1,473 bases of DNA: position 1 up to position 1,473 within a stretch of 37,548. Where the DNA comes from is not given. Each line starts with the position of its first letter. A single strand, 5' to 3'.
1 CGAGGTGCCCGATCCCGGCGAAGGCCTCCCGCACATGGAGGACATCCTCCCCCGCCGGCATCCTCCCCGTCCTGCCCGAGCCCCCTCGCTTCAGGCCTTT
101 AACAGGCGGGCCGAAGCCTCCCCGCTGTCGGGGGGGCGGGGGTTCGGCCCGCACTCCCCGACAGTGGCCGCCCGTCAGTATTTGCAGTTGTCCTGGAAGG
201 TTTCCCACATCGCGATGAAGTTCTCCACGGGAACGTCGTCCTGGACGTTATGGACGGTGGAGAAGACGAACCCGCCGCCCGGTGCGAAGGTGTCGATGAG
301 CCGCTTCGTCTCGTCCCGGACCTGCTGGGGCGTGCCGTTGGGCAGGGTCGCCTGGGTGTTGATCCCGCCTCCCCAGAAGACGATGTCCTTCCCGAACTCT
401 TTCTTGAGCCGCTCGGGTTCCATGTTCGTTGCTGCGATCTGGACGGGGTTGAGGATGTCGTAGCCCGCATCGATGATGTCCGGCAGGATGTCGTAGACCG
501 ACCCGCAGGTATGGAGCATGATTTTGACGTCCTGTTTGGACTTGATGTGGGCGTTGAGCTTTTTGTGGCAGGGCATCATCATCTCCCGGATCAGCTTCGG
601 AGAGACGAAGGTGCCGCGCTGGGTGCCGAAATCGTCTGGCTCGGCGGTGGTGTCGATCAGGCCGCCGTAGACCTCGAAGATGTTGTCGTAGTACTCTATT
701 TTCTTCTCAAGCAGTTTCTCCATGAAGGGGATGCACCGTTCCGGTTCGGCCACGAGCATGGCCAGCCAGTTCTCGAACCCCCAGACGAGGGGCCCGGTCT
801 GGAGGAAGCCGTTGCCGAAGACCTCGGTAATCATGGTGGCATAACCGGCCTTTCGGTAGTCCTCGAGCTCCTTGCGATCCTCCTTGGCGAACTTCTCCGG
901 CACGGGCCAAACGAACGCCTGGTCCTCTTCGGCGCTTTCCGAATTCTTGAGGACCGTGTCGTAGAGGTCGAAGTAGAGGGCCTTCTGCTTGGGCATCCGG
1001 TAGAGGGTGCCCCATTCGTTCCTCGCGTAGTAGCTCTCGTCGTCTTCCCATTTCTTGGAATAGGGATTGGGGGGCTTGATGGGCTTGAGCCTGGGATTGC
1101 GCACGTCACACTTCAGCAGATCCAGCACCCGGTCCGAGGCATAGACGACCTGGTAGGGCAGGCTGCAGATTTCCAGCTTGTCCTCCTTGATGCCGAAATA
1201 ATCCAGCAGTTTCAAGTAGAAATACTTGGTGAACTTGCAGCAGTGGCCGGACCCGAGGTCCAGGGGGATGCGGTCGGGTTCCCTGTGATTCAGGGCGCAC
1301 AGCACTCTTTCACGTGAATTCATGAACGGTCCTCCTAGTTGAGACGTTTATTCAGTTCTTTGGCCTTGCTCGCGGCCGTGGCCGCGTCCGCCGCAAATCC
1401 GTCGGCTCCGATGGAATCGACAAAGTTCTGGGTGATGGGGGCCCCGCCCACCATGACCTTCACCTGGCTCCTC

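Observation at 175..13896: TRAP-fed corrinoid demethylation system hard-wired to a complete THF C1-oxidation branch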

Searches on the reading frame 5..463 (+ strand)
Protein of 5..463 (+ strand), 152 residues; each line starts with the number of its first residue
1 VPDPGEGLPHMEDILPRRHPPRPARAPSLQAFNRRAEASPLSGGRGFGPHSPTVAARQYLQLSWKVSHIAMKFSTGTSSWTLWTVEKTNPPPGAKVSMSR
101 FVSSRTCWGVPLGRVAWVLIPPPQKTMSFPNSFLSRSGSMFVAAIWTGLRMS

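Call 6: search_protein_families(library=pfam, proteins=[window:5-463:+])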
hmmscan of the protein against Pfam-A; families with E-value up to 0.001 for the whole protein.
window:5-463:+ (152 aa): 0 families

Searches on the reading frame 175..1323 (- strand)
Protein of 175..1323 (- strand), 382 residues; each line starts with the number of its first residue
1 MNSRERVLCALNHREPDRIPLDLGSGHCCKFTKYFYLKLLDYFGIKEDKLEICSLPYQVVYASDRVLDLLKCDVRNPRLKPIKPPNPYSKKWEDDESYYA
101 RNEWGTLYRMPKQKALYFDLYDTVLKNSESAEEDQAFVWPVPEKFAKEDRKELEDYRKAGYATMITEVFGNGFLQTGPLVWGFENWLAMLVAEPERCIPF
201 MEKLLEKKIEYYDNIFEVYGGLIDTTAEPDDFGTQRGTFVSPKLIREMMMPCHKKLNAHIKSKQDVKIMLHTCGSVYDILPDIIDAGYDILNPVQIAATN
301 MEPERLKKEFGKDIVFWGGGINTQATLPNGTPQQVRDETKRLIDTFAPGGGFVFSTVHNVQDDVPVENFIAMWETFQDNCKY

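Call 3: search_protein_families(library=pfam, proteins=[window:175-1323:-])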
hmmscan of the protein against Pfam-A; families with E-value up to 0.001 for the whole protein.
window:175-1323:- (382 aa): 1 family
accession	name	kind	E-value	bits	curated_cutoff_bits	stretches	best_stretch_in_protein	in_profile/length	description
PF01208.23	URO-D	-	6.9e-22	78.4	23.9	1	182-376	161-343/346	Uroporphyrinogen decarboxylase (URO-D)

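Call 4: search_protein_families(library=ncbifam, proteins=[window:175-1323:-])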
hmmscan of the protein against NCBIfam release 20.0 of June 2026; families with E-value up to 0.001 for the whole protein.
window:175-1323:- (382 aa): 4 families
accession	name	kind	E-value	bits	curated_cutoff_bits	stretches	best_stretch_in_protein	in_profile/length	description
TIGR01463.1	mtaA_cmuA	subfamily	2.2e-14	53.5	235.4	1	179-377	153-336/340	MtaA/CmuA family methyltransferase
NF004889.0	PRK06252.1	subfamily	2.6e-13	49.7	244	1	181-361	156-327/340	methylcobalamin:coenzyme M methyltransferase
NF040654.1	MtaA_Meth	equivalog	7e-12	44.9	400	1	180-355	153-319/337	methylcobamide:CoM methyltransferase MtaA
NF041608.1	methylcob_mtaseMtbA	equivalog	7.5e-05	22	600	1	185-357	159-323/339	methylcobamide:CoM methyltransferase MtbA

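Call 20: search_solved_structures(query=window:175-1323:-, max_evalue=0.01)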
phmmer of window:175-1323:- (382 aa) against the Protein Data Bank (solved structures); distinct sequences matched with E-value up to 0.01: 0.

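Call 46: find_homologous_proteins(query=window:175-1323:-, max_evalue=1e-20)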
Query window:175-1323:- (382 aa): 7999 proteins with E <= 1e-20 among 8000 candidates; the best 120 are listed.
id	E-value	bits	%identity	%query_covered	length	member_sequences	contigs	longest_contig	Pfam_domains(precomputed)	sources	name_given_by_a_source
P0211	1.4e-255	866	95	100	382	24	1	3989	PF01208.24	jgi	-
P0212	3.6e-250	848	93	100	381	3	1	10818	PF01208.24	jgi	jgi:uroporphyrinogen decarboxylase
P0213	1.3e-242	823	90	100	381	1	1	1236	PF01208.24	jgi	-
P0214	6.1e-241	818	89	100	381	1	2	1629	PF01208.24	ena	-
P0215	2.1e-204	697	76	100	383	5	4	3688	PF01208.24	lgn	-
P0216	6.3e-199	679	75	100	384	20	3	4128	PF01208.24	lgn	-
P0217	1.4e-198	678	73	100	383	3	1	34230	PF01208.24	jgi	jgi:uroporphyrinogen decarboxylase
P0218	1.9e-196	671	72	100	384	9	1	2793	PF01208.24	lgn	-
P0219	5.9e-196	669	73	100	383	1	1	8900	PF01208.24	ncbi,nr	ncbi:MAG TPA: uroporphyrinogen decarboxylase family protein [Desulfobacteria bacterium]|nr:uroporphy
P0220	7.2e-196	669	74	100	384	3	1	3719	PF01208.24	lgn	-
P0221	4.7e-195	667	73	100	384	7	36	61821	PF01208.24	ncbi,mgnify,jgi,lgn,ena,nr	ncbi:MAG TPA: uroporphyrinogen decarboxylase [Syntrophomonadaceae bacterium]|mgnify:CR=1 FL=1|nr:uro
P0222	1.3e-194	665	72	100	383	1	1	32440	PF01208.24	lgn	-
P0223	2.7e-194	664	73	100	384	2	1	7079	PF01208.24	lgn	-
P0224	1.0e-192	659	72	100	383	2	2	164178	PF01208.24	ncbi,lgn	ncbi:MAG: uroporphyrinogen decarboxylase family protein [Desulfitobacterium sp.]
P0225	2.4e-190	651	72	100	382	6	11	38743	PF01208.24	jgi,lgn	jgi:uroporphyrinogen decarboxylase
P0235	1.5e-186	638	71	100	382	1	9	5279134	PF01208.24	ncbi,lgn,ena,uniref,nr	ncbi:Uroporphyrinogen-III decarboxylase-like protein [Desulfitobacterium hafniense DCB-2]|uniref:Uro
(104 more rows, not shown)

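Call 47: find_encoding_contigs(protein=P0235, flank=10000, max_places=1)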
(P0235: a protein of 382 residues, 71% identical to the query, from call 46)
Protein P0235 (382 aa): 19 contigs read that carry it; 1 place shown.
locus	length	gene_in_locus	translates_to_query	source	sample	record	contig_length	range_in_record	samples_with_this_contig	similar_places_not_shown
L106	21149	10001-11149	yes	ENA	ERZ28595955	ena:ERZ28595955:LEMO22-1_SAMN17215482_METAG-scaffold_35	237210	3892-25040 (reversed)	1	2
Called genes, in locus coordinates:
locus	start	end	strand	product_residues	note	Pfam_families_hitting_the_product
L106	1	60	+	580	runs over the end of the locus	PF00664:ABC_membrane, PF00005:ABC_tran, PF02463:SMC_N (faint)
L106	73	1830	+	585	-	PF00664:ABC_membrane, PF02463:SMC_N, PF00005:ABC_tran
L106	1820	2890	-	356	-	PF06506:PrpR_N, PF00015:MCPsignal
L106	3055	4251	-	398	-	PF00083:Sugar_tr (weak), PF06779:MFS_4, PF07690:MFS_1, PF12832:MFS_1_like (faint), PF07690:MFS_1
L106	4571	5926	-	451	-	PF00083:Sugar_tr, PF07690:MFS_1, PF06779:MFS_4, PF07690:MFS_1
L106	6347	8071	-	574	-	PF00989:PAS, PF13426:PAS_9 (weak), PF00989:PAS, PF13426:PAS_9, PF00158:Sigma54_activat, PF14532:Sigma54_activ_2, PF25601:AAA_lid_14, PF18024:HTH_50, +5 more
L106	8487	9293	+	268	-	PF00809:Pterin_bind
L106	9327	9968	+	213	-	PF02607:B12-binding_2, PF02310:B12-binding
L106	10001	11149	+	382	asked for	PF01208:URO-D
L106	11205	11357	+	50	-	-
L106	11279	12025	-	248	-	PF03480:DctP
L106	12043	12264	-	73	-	-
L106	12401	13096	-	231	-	PF00072:Response_reg, PF20714:HTH_64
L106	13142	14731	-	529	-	PF17203:sCache_3_2, PF14689:SPOB_a, PF02518:HATPase_c, PF14501:HATPase_c_5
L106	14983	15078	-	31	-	-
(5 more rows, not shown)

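Call 67: predict_structure(alignment_id=A2)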
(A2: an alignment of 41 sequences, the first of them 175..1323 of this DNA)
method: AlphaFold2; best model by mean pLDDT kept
length: 382 residues; sequences in the alignment: 41
mean_pLDDT: 95.2   pTM: 0.92
mean pLDDT of the five models: 95.2, 95.0, 94.5, 94.5, 94.4
residues with pLDDT >= 90: 357; 70-90: 25; 50-70: 0; < 50: 0
segments of 3 or more residues with pLDDT < 50: none
pLDDT, mean of each block of 10 residues (from residue 1): 97 97 85 95 93 89 94 94 93 97 96 91 94 93 96 97 94 96 96 96 98 97 96 95 97 98 97 96 98 94 97 96 95 98 96 93 96 98 87
secondary structure, 60 per line:
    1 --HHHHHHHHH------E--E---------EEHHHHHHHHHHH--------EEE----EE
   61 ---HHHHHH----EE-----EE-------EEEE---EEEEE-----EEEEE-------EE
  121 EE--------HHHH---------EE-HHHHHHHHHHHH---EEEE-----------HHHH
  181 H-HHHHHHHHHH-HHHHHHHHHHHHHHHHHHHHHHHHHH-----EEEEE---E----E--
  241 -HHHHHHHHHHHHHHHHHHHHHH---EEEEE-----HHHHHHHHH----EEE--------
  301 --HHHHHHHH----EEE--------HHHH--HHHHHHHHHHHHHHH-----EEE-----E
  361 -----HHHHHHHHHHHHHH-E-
elements in order: H3-11 H33-43 E52-54 H64-69 E90-93 E97-101 E107-111 E119-122 H131-134 H147-158 E162-165 H177-181 H183-192 H194-219 E225-229 H242-263 E267-271 H277-285 E290-292 H303-310 E315-317 H326-329 H332-346 E352-354 H366-379

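Call 70: fold_search(model_id=the predicted structure, library=pdb)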
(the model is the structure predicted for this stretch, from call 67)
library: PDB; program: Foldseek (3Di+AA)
matches with E <= 10: 1788; with E <= 0.001: 86
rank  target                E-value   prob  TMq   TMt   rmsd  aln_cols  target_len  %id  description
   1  1jpi                  6.1e-13  1.00  0.65  0.69   5.8       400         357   13  Phe232Leu mutant of human UROD, human uroporphyrinogen III decarboxylase (released 2001-12-19)
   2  4ay8_A                1.7e-12  1.00  0.63  0.70   6.4       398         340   14  SeMet-derivative of a methyltransferase from M. mazei (released 2012-10-31)
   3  1j93                  2.2e-12  1.00  0.66  0.73   5.9       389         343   16  Crystal Structure and Substrate Binding Modeling of the Uroporphyrinogen-III Decarboxylase from Nicotiana tabacum: Impli (released 2001-10-17)
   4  1jph                  3.0e-12  1.00  0.64  0.68   5.8       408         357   13  Ile260Thr mutant of Human UroD, human uroporphyrinogen III decarboxylase (released 2001-12-19)
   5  1jpk                  3.2e-12  1.00  0.64  0.68   5.8       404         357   12  Gly156Asp mutant of Human UroD, human uroporphyrinogen III decarboxylase (released 2001-12-19)
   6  4ay7_A                3.8e-12  1.00  0.62  0.69   6.8       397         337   15  methyltransferase from Methanosarcina mazei (released 2012-10-31)
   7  3gw3                  4.6e-12  1.00  0.61  0.65   5.9       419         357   12  human UROD mutant K297N (released 2009-07-07)
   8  2inf_A                1.2e-11  1.00  0.64  0.70   5.9       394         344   13  Crystal Structure of Uroporphyrinogen Decarboxylase from Bacillus subtilis (released 2006-10-24)
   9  1r3y                  1.5e-11  1.00  0.62  0.66   6.1       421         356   12  Uroporphyrinogen Decarboxylase in complex with coproporphyrinogen-III (released 2003-12-09)
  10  1uro                  1.8e-11  1.00  0.63  0.66   6.1       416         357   12  UROPORPHYRINOGEN DECARBOXYLASE (released 1998-08-26)
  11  3gw0                  2.1e-11  1.00  0.63  0.67   5.7       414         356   13  UROD mutant G318R (released 2009-07-07)
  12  2eja_A                2.1e-11  1.00  0.61  0.67   6.4       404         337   15  Crystal Structure Of Uroporphyrinogen Decarboxylase From Aquifex aeolicus (released 2008-03-18)
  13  1r3s                  2.4e-11  1.00  0.63  0.67   5.6       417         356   12  Uroporphyrinogen Decarboxylase single mutant D86G in complex with coproporphyrinogen-I (released 2003-12-09)
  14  6w2o                  2.5e-11  1.00  0.60  0.64   7.8       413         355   15  Crystal structure of uroporphyrinogen III decarboxylate (hemE) from Stenotrophomonas maltophilia (released 2020-04-22)
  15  4wsh_A                2.8e-11  1.00  0.66  0.71   5.7       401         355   15  Crystal structure of Probable Uroporphyrinogen decarboxylase (UPD) (URO-D) from Pseudomonas aeruginosa (released 2014-11-19)
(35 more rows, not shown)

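Call 73: list_cluster_members(proteins=[P0235, P0148, P0161])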
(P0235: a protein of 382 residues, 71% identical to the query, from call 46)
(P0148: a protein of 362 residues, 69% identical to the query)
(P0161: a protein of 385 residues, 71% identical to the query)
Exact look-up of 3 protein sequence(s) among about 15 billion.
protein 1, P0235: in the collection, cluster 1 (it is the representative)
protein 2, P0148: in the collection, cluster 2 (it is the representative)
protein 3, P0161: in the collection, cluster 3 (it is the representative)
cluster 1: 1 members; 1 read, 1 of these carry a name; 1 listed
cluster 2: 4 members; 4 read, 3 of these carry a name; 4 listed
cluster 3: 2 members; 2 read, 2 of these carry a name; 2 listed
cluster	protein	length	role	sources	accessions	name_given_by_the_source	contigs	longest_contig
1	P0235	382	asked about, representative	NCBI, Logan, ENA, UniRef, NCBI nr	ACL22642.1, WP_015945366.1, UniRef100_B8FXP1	Uroporphyrinogen-III decarboxylase-like protein [Desulfitobacterium hafniense DCB-2] | Uroporphyrinogen-III decarboxylase-like protein n=1 Tax=Desulfitobacterium hafniense ... | uroporphyrinogen decarboxylase family protein [Desulfitobacterium hafniense]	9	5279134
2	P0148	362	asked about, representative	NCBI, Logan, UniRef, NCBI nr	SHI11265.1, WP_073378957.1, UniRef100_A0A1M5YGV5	TRAP transporter substrate-binding protein DctP [Desulfofustis glycolicus] | TRAP-type mannitol/chloroaromatic compound transport system, substrate-binding protein ...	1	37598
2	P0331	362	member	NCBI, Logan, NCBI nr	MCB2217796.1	MAG: TRAP transporter substrate-binding protein DctP [Desulfobulbaceae bacterium] | TRAP transporter substrate-binding protein DctP [Desulfobulbaceae bacterium]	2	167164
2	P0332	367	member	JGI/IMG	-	TRAP-type mannitol/chloroaromatic compound transport system substrate-binding protein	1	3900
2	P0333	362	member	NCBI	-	-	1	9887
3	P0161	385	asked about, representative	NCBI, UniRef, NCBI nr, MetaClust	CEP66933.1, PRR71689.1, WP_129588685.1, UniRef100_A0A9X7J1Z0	Bacterial extracellular solute-binding protein,family 7 [Moorella glycerini] | Lactate-binding periplasmic protein n=1 Tax=Neomoorella stamsii TaxID=1266720 ... | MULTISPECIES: TRAP transporter substrate-binding protein DctP [Moorella]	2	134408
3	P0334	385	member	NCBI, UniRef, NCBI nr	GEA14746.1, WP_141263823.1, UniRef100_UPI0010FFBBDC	ABC transporter substrate-binding protein [Moorella sp. E308F] | TRAP transporter substrate-binding protein DctP n=1 Tax=Moorella sp. E308F TaxID=2572682 ... | TRAP transporter substrate-binding protein DctP [Moorella sp. E308F]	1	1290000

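Call 82: search_solved_structures(query=A2, max_evalue=1, show_alignments=2)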
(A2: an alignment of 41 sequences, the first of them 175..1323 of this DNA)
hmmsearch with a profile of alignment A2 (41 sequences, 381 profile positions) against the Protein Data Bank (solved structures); distinct sequences matched with E-value up to 1: 5.
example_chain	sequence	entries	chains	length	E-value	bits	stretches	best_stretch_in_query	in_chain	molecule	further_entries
4ay7_A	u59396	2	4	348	0.0089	18.5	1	224-342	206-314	METHYLCOBALAMIN: COENZYME M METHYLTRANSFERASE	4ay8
9rui_A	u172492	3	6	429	0.31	13.4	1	317-381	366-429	CdmB from Acetobacterium malicum subsp. dehalogenans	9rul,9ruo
3cyv_A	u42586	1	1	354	0.69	12.3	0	328-376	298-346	Uroporphyrinogen decarboxylase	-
9d57_A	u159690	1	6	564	0.81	12.1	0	309-331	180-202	ABC transporter substrate-binding protein, Circular permuted superfolder GFP fusion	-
6dgv_A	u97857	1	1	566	0.81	12.1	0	309-331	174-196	Fluorescent GABA Sensor precursor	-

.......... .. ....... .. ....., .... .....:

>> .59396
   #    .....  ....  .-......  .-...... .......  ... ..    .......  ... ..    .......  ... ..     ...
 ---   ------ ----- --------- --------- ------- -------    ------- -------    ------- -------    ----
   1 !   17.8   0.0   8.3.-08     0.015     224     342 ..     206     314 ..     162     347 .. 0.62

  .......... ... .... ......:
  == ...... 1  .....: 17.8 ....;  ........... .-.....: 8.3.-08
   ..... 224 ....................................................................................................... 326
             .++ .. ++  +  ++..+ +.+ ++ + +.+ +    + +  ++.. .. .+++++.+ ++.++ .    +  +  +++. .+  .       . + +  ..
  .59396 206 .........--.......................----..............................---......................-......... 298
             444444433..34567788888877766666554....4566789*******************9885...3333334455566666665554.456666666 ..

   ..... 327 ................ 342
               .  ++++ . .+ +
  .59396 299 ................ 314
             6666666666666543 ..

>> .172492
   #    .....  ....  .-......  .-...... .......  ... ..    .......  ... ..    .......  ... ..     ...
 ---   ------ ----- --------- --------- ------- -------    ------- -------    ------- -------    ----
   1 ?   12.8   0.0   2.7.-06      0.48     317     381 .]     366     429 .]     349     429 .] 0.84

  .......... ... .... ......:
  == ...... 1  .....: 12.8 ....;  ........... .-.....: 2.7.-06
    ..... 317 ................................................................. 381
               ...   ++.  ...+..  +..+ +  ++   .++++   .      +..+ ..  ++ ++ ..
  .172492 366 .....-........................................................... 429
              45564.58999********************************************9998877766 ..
